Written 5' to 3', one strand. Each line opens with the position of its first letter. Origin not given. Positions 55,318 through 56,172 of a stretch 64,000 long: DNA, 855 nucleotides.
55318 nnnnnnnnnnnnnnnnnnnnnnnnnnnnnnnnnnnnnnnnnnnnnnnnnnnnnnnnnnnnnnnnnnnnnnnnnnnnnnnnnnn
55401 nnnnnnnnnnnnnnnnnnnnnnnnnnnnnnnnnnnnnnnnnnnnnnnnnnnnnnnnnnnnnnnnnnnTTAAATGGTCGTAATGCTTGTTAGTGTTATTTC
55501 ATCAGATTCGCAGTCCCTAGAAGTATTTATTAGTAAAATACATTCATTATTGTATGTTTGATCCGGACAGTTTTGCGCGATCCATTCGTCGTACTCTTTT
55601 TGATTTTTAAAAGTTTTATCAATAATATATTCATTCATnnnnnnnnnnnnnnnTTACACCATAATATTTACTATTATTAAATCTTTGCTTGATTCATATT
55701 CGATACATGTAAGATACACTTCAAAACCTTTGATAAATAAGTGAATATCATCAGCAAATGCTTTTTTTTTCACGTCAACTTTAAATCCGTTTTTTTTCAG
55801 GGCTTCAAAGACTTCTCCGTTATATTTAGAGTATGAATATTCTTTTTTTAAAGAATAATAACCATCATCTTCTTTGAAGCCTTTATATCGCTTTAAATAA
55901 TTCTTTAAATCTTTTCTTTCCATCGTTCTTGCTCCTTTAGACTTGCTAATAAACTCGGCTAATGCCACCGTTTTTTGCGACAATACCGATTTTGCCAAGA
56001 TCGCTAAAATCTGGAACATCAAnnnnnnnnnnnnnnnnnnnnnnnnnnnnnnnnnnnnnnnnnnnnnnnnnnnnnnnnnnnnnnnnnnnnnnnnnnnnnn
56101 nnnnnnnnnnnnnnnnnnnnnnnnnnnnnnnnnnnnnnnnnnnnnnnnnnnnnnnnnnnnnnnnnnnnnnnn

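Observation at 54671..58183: Antisense island in the prophage: ArdC-like gene plus six small (mostly acidic) ORFs ending in an RHH gene; candidate anti-defence (anti-restriction / anti-CRISPR) operon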

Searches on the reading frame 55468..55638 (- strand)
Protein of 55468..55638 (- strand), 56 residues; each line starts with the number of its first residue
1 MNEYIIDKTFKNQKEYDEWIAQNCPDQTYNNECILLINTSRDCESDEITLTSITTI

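Call 3: search_protein_families(library=pfam, proteins=[window:55468-55638:-], max_evalue=1)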
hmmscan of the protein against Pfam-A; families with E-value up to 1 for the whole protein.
window:55468-55638:- (56 aa): 1 family
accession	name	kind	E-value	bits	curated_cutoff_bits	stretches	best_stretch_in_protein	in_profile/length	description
PF24608.2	PDDEXK_15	-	0.039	14.3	27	1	4-40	66-102/164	Phage putative PDDEXK endonuclease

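Call 4: search_protein_families(library=phrogs, proteins=[window:55468-55638:-], max_evalue=0.1)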
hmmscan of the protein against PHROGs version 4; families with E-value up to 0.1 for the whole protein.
window:55468-55638:- (56 aa): 0 families

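Call 33: search_protein_families(library=pfam, max_evalue=0.01, proteins=[L013:4995-6800:+, L016:3915-4454:+, L016:4820-5275:+, L016:5277-5867:+, L016:2159-2509:+, L016:3635-3901:+, L016:5879-6043:+, L016:6537-7061:+, L016:7217-7699:+, L018:7127-7708:+])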
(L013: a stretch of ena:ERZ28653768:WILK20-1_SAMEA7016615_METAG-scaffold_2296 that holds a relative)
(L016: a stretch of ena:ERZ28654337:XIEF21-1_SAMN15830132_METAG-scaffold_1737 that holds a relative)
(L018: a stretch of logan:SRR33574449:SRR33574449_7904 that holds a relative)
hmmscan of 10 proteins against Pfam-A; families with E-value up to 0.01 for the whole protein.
L013:4995-6800:+ (601 aa): 1 family
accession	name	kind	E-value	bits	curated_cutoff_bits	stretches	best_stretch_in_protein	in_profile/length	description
PF18818.7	MPTase-PolyVal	-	1.3e-23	83.9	27.5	1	241-352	4-109/126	Zincin-like metallopeptidase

L016:3915-4454:+ (179 aa): 0 families

L016:4820-5275:+ (151 aa): 0 families

L016:5277-5867:+ (196 aa): 0 families

L016:2159-2509:+ (116 aa): 1 family
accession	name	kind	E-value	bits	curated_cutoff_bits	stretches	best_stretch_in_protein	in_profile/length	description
PF06760.16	DUF1221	-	0.0094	15.9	25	0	33-111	121-196/215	Protein of unknown function (DUF1221)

L016:3635-3901:+ (88 aa): 0 families

L016:5879-6043:+ (54 aa): 0 families

L016:6537-7061:+ (174 aa): 0 families

L016:7217-7699:+ (160 aa): 0 families

L018:7127-7708:+ (193 aa): 0 families

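Call 34: search_protein_families(library=pfam, max_evalue=0.01, proteins=[L013:6745-7161:+, L013:7326-7733:+, L013:7720-7995:+, L017:2409-2894:+, L017:5428-5748:+, L017:5751-5960:+, L016:2522-2872:+, L016:2885-3622:+, L016:4468-4806:+, L016:6047-6565:+])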
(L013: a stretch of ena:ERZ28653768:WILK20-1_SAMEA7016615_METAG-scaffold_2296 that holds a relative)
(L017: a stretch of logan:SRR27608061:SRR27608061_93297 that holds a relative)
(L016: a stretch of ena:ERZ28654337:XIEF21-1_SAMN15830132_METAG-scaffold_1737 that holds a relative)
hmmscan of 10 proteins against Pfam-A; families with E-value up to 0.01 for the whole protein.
L013:6745-7161:+ (138 aa): 0 families

L013:7326-7733:+ (135 aa): 0 families

L013:7720-7995:+ (91 aa): 1 family
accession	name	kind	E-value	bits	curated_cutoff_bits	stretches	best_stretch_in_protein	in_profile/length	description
PF07151.18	DUF1391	-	0.0079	16.3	27.3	0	40-57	30-47/48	Protein of unknown function (DUF1391)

L017:2409-2894:+ (161 aa): 0 families

L017:5428-5748:+ (106 aa): 0 families

L017:5751-5960:+ (69 aa): 0 families

L016:2522-2872:+ (116 aa): 0 families

L016:2885-3622:+ (245 aa): 0 families

L016:4468-4806:+ (112 aa): 0 families

L016:6047-6565:+ (172 aa): 1 family
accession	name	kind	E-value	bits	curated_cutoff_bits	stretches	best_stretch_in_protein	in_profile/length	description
PF04012.17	PspA_IM30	-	0.0022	18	33.9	1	2-44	97-139/220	PspA/IM30 family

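Call 50: search_protein_families(library=padloc, max_evalue=0.01, proteins=[P0001, P0005, P0007, P0012, P0013, P0014, P0017, P0020])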
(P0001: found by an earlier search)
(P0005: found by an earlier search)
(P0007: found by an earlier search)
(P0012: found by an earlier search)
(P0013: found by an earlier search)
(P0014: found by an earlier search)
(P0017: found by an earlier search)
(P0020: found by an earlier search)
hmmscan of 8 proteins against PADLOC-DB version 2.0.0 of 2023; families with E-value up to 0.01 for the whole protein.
P0001 (369 aa): 0 families

P0005 (114 aa): 0 families

P0007 (208 aa): 0 families

P0012 (89 aa): 0 families

P0013 (56 aa): 0 families

P0014 (59 aa): 0 families

P0017 (92 aa): 0 families

P0020 (79 aa): 0 families

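Call 78: search_protein_families(library=ncbifam, max_evalue=1, proteins=[P0001, P0005, P0007, P0012, P0013, P0014, P0017, P0020, P0100, P0111])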
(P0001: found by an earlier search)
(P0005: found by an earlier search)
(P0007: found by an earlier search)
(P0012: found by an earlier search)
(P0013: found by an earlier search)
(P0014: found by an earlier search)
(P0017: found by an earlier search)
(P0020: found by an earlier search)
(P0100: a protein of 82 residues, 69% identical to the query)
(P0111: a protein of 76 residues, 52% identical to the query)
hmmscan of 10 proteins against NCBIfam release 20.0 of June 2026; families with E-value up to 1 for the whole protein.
P0001 (369 aa): 1 family
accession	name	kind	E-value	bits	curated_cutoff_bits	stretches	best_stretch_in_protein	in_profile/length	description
NF009006.1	PRK12351.1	equivalog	0.068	11.6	550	1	244-321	136-214/376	bifunctional 2-methylcitrate synthase/citrate synthase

P0005 (114 aa): 0 families

P0007 (208 aa): 0 families

P0012 (89 aa): 1 family
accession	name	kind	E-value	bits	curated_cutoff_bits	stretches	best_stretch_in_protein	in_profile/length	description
NF010673.0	PRK14070.1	equivalog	0.1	12.7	119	1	56-88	24-56/75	exodeoxyribonuclease VII small subunit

P0013 (56 aa): 0 families

P0014 (59 aa): 0 families

P0017 (92 aa): 0 families

P0020 (79 aa): 1 family
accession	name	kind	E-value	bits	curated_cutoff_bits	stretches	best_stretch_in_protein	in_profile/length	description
NF005868.0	PRK07806.1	subfamily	0.19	11.3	162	1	9-74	30-92/248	SDR family oxidoreductase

P0100 (82 aa): 2 families
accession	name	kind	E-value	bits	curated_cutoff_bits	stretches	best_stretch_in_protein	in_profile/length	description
NF005400.0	PRK06947.1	equivalog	0.0089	15.3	367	1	8-71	29-89/252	SDR family oxidoreductase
NF004777.0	PRK06123.1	equivalog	0.044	13.2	383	1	7-70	25-85/249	SDR family oxidoreductase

P0111 (76 aa): 0 families

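Call 92: search_protein_families(library=pfam, max_evalue=0.001, proteins=[P0138])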
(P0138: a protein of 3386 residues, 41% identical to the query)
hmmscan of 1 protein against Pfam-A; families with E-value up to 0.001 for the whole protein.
P0138 (3386 aa): 19 families
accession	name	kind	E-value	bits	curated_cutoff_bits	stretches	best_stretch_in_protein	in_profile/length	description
PF07679.22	I-set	-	0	1440.9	23.7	36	961-1036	2-78/90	Immunoglobulin I-set domain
PF13927.12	Ig_3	-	0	1011.5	30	26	961-1033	3-76/78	Immunoglobulin domain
PF00047.31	ig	-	2e-283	916.1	21.8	24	3039-3106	2-72/81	Immunoglobulin domain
PF13895.12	Ig_2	-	4.9e-208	674.4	27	14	2509-2576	10-67/79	Immunoglobulin domain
PF07686.23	V-set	-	1.1e-115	380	26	3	966-1033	3-92/109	Immunoglobulin V-set domain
PF16706.11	Izumo-Ig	-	3.1e-86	283.9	26.7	0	261-344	2-86/88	Izumo-like Immunoglobulin domain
PF16681.11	Ig_5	-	1.3e-66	221.5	27.3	0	976-1042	9-67/82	Ig-like domain on T-cell surface glycoprotein CD3 epsilon chain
PF16680.11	Ig_4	-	5.3e-53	177.9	30.1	0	976-1042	3-58/71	T-cell surface glycoprotein CD3 delta chain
PF18452.7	Ig_6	-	1.8e-30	105.9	25.5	0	614-680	22-94/128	Immunoglobulin domain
PF07654.21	C1-set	-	2.1e-28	98.9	21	0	619-678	11-79/86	Immunoglobulin C1-set domain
PF05790.21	C2-set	-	4.4e-20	72.1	24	0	2021-2044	44-68/80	Immunoglobulin C2-set domain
PF22854.2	VEGFR1-3_N_Ig-like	-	3.9e-15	56.3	35.4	0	1254-1313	37-99/110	VEGFR1-3, N-terminal Ig-like domain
PF11465.14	Receptor_2B4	-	2.7e-12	47.3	21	0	947-1030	3-87/108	Natural killer cell receptor 2B4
PF22640.1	ManC_GMP_beta-helix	-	3.6e-10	40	27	0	1041-1071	11-41/55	MannoseP isomerase/GMP-like beta-helix domain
PF09391.15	DUF2000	-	5.8e-09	36.4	25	0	297-354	11-66/133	Protein of unknown function (DUF2000)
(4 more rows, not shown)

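Call 94: search_protein_families(library=phrogs, max_evalue=0.001, proteins=[L016:6537-7061:+, L016:3915-4454:+, L016:4820-5275:+, L016:5277-5867:+, L016:2159-2509:+, L016:7217-7699:+, L017:2409-2894:+, L016:2885-3622:+, L022:7296-8993:+, L058:5503-6738:+])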
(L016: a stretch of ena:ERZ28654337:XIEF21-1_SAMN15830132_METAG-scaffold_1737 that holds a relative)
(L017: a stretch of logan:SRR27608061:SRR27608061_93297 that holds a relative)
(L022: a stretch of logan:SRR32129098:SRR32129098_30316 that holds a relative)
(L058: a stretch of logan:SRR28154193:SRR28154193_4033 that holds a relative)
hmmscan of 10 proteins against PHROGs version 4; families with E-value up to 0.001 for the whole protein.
L016:6537-7061:+ (174 aa): 1 family
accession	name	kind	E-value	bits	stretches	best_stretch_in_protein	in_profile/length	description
phrog_799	-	other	9.7e-37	128.2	1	4-171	205-372/458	DNA methyltransferase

L016:3915-4454:+ (179 aa): 0 families

L016:4820-5275:+ (151 aa): 0 families

L016:5277-5867:+ (196 aa): 0 families

L016:2159-2509:+ (116 aa): 1 family
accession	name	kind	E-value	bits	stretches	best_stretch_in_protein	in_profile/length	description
phrog_17808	-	unknown function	2e-11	45.3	1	53-115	63-128/137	-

L016:7217-7699:+ (160 aa): 0 families

L017:2409-2894:+ (161 aa): 1 family
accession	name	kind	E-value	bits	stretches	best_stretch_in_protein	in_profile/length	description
phrog_4534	-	unknown function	2.9e-15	57.7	1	44-144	23-129/133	-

L016:2885-3622:+ (245 aa): 0 families

L022:7296-8993:+ (565 aa): 1 family
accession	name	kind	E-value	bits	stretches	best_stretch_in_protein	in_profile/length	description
phrog_10415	-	unknown function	0.00094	20.6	1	191-251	61-117/129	-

L058:5503-6738:+ (411 aa): 3 families
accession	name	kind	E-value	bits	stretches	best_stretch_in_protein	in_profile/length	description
phrog_16683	-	unknown function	3.9e-12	47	1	111-384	71-322/368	-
phrog_2443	-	other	1.4e-05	24.9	1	141-368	145-364/801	amidoligase enzyme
phrog_22302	-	unknown function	0.00019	21.3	1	193-293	109-206/453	-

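Call 95: search_protein_families(library=pfam, max_evalue=0.01, proteins=[L022:7296-8993:+, L022:9073-9432:+, L022:9453-9959:+, L022:10269-10661:+, L058:5503-6738:+, L058:6766-7350:+, L058:7364-7987:+, L058:9388-10047:+, L059:7476-7988:+, L059:8913-9245:+])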
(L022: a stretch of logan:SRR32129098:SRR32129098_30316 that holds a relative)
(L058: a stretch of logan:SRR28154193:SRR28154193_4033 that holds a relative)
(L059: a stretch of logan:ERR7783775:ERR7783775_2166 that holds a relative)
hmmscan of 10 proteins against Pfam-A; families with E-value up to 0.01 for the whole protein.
L022:7296-8993:+ (565 aa): 0 families

L022:9073-9432:+ (119 aa): 0 families

L022:9453-9959:+ (168 aa): 0 families

L022:10269-10661:+ (130 aa): 0 families

L058:5503-6738:+ (411 aa): 1 family
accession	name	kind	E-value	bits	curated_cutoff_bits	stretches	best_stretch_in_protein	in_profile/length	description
PF12224.13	Amidoligase_2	-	0.00017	22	22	1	223-362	95-244/245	Putative amidoligase enzyme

L058:6766-7350:+ (194 aa): 0 families

L058:7364-7987:+ (207 aa): 0 families

L058:9388-10047:+ (219 aa): 2 families
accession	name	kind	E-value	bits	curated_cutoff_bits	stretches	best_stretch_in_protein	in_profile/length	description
PF13328.12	HD_4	-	0.00019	21.7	27.2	1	88-154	1-70/156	HD domain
PF01966.28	HD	-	0.0059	17.3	22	0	118-178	22-86/116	HD domain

L059:7476-7988:+ (170 aa): 0 families

L059:8913-9245:+ (110 aa): 0 families

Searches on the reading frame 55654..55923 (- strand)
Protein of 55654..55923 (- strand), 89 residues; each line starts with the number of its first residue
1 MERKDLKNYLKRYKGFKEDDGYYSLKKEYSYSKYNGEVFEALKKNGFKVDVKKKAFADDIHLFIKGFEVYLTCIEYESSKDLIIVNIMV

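Call 33: search_protein_families(library=pfam, max_evalue=0.01, proteins=[L013:4995-6800:+, L016:3915-4454:+, L016:4820-5275:+, L016:5277-5867:+, L016:2159-2509:+, L016:3635-3901:+, L016:5879-6043:+, L016:6537-7061:+, L016:7217-7699:+, L018:7127-7708:+])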
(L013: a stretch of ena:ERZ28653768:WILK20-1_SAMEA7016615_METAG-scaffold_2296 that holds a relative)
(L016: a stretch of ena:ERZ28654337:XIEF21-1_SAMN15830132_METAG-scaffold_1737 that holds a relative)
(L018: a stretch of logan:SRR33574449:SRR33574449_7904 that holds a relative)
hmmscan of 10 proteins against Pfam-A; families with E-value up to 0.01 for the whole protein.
L013:4995-6800:+ (601 aa): 1 family
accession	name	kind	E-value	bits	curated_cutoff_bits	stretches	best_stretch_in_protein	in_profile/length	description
PF18818.7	MPTase-PolyVal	-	1.3e-23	83.9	27.5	1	241-352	4-109/126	Zincin-like metallopeptidase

L016:3915-4454:+ (179 aa): 0 families

L016:4820-5275:+ (151 aa): 0 families

L016:5277-5867:+ (196 aa): 0 families

L016:2159-2509:+ (116 aa): 1 family
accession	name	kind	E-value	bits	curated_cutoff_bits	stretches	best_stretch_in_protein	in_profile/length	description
PF06760.16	DUF1221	-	0.0094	15.9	25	0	33-111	121-196/215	Protein of unknown function (DUF1221)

L016:3635-3901:+ (88 aa): 0 families

L016:5879-6043:+ (54 aa): 0 families

L016:6537-7061:+ (174 aa): 0 families

L016:7217-7699:+ (160 aa): 0 families

L018:7127-7708:+ (193 aa): 0 families

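Call 34: search_protein_families(library=pfam, max_evalue=0.01, proteins=[L013:6745-7161:+, L013:7326-7733:+, L013:7720-7995:+, L017:2409-2894:+, L017:5428-5748:+, L017:5751-5960:+, L016:2522-2872:+, L016:2885-3622:+, L016:4468-4806:+, L016:6047-6565:+])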
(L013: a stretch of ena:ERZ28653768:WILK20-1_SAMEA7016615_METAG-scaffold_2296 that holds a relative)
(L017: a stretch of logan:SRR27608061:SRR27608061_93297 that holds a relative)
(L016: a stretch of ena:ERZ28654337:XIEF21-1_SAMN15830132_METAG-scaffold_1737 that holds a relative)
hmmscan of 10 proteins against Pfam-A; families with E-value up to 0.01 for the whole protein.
L013:6745-7161:+ (138 aa): 0 families

L013:7326-7733:+ (135 aa): 0 families

L013:7720-7995:+ (91 aa): 1 family
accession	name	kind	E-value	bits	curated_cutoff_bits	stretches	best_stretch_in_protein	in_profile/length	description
PF07151.18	DUF1391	-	0.0079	16.3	27.3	0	40-57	30-47/48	Protein of unknown function (DUF1391)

L017:2409-2894:+ (161 aa): 0 families

L017:5428-5748:+ (106 aa): 0 families

L017:5751-5960:+ (69 aa): 0 families

L016:2522-2872:+ (116 aa): 0 families

L016:2885-3622:+ (245 aa): 0 families

L016:4468-4806:+ (112 aa): 0 families

L016:6047-6565:+ (172 aa): 1 family
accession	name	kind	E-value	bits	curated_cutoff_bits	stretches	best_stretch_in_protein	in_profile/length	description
PF04012.17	PspA_IM30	-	0.0022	18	33.9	1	2-44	97-139/220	PspA/IM30 family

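Call 50: search_protein_families(library=padloc, max_evalue=0.01, proteins=[P0001, P0005, P0007, P0012, P0013, P0014, P0017, P0020])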
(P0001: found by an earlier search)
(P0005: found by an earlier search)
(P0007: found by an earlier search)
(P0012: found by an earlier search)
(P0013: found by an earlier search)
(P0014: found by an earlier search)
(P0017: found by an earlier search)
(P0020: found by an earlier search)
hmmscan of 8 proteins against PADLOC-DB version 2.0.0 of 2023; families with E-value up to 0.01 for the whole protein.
P0001 (369 aa): 0 families

P0005 (114 aa): 0 families

P0007 (208 aa): 0 families

P0012 (89 aa): 0 families

P0013 (56 aa): 0 families

P0014 (59 aa): 0 families

P0017 (92 aa): 0 families

P0020 (79 aa): 0 families

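Call 78: search_protein_families(library=ncbifam, max_evalue=1, proteins=[P0001, P0005, P0007, P0012, P0013, P0014, P0017, P0020, P0100, P0111])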
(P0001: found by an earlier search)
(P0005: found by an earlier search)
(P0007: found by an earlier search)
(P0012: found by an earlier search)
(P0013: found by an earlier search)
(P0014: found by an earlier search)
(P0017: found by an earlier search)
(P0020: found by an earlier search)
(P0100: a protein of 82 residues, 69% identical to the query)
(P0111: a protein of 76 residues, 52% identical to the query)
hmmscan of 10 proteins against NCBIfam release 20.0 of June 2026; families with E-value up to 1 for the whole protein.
P0001 (369 aa): 1 family
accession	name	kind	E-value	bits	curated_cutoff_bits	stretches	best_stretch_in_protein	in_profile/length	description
NF009006.1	PRK12351.1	equivalog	0.068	11.6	550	1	244-321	136-214/376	bifunctional 2-methylcitrate synthase/citrate synthase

P0005 (114 aa): 0 families

P0007 (208 aa): 0 families

P0012 (89 aa): 1 family
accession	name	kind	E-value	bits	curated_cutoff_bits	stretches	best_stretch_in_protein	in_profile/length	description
NF010673.0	PRK14070.1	equivalog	0.1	12.7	119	1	56-88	24-56/75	exodeoxyribonuclease VII small subunit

P0013 (56 aa): 0 families

P0014 (59 aa): 0 families

P0017 (92 aa): 0 families

P0020 (79 aa): 1 family
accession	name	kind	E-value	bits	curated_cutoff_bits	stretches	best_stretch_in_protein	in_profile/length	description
NF005868.0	PRK07806.1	subfamily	0.19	11.3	162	1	9-74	30-92/248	SDR family oxidoreductase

P0100 (82 aa): 2 families
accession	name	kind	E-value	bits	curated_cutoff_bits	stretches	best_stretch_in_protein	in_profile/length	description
NF005400.0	PRK06947.1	equivalog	0.0089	15.3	367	1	8-71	29-89/252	SDR family oxidoreductase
NF004777.0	PRK06123.1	equivalog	0.044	13.2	383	1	7-70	25-85/249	SDR family oxidoreductase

P0111 (76 aa): 0 families

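Call 92: search_protein_families(library=pfam, max_evalue=0.001, proteins=[P0138])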
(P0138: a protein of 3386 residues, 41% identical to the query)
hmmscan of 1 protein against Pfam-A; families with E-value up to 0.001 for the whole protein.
P0138 (3386 aa): 19 families
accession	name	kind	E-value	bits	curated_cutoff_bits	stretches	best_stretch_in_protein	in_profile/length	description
PF07679.22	I-set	-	0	1440.9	23.7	36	961-1036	2-78/90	Immunoglobulin I-set domain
PF13927.12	Ig_3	-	0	1011.5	30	26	961-1033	3-76/78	Immunoglobulin domain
PF00047.31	ig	-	2e-283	916.1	21.8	24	3039-3106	2-72/81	Immunoglobulin domain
PF13895.12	Ig_2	-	4.9e-208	674.4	27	14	2509-2576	10-67/79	Immunoglobulin domain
PF07686.23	V-set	-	1.1e-115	380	26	3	966-1033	3-92/109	Immunoglobulin V-set domain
PF16706.11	Izumo-Ig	-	3.1e-86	283.9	26.7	0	261-344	2-86/88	Izumo-like Immunoglobulin domain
PF16681.11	Ig_5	-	1.3e-66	221.5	27.3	0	976-1042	9-67/82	Ig-like domain on T-cell surface glycoprotein CD3 epsilon chain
PF16680.11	Ig_4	-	5.3e-53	177.9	30.1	0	976-1042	3-58/71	T-cell surface glycoprotein CD3 delta chain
PF18452.7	Ig_6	-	1.8e-30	105.9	25.5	0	614-680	22-94/128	Immunoglobulin domain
PF07654.21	C1-set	-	2.1e-28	98.9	21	0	619-678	11-79/86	Immunoglobulin C1-set domain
PF05790.21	C2-set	-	4.4e-20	72.1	24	0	2021-2044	44-68/80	Immunoglobulin C2-set domain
PF22854.2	VEGFR1-3_N_Ig-like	-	3.9e-15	56.3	35.4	0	1254-1313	37-99/110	VEGFR1-3, N-terminal Ig-like domain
PF11465.14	Receptor_2B4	-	2.7e-12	47.3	21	0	947-1030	3-87/108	Natural killer cell receptor 2B4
PF22640.1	ManC_GMP_beta-helix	-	3.6e-10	40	27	0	1041-1071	11-41/55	MannoseP isomerase/GMP-like beta-helix domain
PF09391.15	DUF2000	-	5.8e-09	36.4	25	0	297-354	11-66/133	Protein of unknown function (DUF2000)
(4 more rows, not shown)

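Call 94: search_protein_families(library=phrogs, max_evalue=0.001, proteins=[L016:6537-7061:+, L016:3915-4454:+, L016:4820-5275:+, L016:5277-5867:+, L016:2159-2509:+, L016:7217-7699:+, L017:2409-2894:+, L016:2885-3622:+, L022:7296-8993:+, L058:5503-6738:+])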
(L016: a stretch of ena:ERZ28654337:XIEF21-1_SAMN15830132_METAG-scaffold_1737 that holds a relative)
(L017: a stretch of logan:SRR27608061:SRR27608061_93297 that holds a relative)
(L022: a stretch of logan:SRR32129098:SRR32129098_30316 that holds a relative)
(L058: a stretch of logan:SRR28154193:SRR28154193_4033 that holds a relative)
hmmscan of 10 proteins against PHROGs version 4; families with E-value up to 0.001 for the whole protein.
L016:6537-7061:+ (174 aa): 1 family
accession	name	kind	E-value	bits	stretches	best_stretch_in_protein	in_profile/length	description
phrog_799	-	other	9.7e-37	128.2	1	4-171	205-372/458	DNA methyltransferase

L016:3915-4454:+ (179 aa): 0 families

L016:4820-5275:+ (151 aa): 0 families

L016:5277-5867:+ (196 aa): 0 families

L016:2159-2509:+ (116 aa): 1 family
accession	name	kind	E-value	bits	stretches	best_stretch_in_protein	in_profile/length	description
phrog_17808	-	unknown function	2e-11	45.3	1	53-115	63-128/137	-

L016:7217-7699:+ (160 aa): 0 families

L017:2409-2894:+ (161 aa): 1 family
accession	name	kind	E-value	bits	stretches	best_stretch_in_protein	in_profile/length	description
phrog_4534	-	unknown function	2.9e-15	57.7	1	44-144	23-129/133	-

L016:2885-3622:+ (245 aa): 0 families

L022:7296-8993:+ (565 aa): 1 family
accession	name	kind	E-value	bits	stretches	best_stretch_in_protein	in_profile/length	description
phrog_10415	-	unknown function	0.00094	20.6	1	191-251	61-117/129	-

L058:5503-6738:+ (411 aa): 3 families
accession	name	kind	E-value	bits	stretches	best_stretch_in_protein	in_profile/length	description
phrog_16683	-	unknown function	3.9e-12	47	1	111-384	71-322/368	-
phrog_2443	-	other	1.4e-05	24.9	1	141-368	145-364/801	amidoligase enzyme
phrog_22302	-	unknown function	0.00019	21.3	1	193-293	109-206/453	-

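Call 95: search_protein_families(library=pfam, max_evalue=0.01, proteins=[L022:7296-8993:+, L022:9073-9432:+, L022:9453-9959:+, L022:10269-10661:+, L058:5503-6738:+, L058:6766-7350:+, L058:7364-7987:+, L058:9388-10047:+, L059:7476-7988:+, L059:8913-9245:+])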
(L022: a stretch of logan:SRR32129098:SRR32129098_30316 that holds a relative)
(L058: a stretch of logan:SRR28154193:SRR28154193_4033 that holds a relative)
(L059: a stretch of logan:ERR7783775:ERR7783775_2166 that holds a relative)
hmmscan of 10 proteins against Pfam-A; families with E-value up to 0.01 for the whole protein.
L022:7296-8993:+ (565 aa): 0 families

L022:9073-9432:+ (119 aa): 0 families

L022:9453-9959:+ (168 aa): 0 families

L022:10269-10661:+ (130 aa): 0 families

L058:5503-6738:+ (411 aa): 1 family
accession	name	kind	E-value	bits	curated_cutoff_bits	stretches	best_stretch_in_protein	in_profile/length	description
PF12224.13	Amidoligase_2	-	0.00017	22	22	1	223-362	95-244/245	Putative amidoligase enzyme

L058:6766-7350:+ (194 aa): 0 families

L058:7364-7987:+ (207 aa): 0 families

L058:9388-10047:+ (219 aa): 2 families
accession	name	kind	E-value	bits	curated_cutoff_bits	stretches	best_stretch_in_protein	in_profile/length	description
PF13328.12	HD_4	-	0.00019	21.7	27.2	1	88-154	1-70/156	HD domain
PF01966.28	HD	-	0.0059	17.3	22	0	118-178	22-86/116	HD domain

L059:7476-7988:+ (170 aa): 0 families

L059:8913-9245:+ (110 aa): 0 families

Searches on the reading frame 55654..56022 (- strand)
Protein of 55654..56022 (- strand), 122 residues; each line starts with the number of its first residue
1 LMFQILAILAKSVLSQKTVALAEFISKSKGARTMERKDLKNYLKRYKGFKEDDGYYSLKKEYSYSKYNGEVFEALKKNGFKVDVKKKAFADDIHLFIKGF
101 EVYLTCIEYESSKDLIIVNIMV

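Call 3: search_protein_families(library=pfam, proteins=[window:55654-56022:-], max_evalue=1)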
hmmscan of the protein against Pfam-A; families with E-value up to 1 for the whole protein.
window:55654-56022:- (122 aa): 2 families
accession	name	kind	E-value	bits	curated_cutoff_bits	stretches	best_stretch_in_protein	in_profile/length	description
PF06926.16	Rep_Org_C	-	0.0044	17.8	27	1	10-88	15-87/95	Putative replisome organiser protein C-terminus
PF22665.2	DUF6293_C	-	0.059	14.3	27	1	15-95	11-90/101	DUF6293 C-terminal winged helix domain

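Call 4: search_protein_families(library=phrogs, proteins=[window:55654-56022:-], max_evalue=0.1)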
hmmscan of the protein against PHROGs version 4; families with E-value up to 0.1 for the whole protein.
window:55654-56022:- (122 aa): 1 family
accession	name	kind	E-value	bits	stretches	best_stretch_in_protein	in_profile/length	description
phrog_8362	-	unknown function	0.086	14.4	0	59-119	6-61/81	-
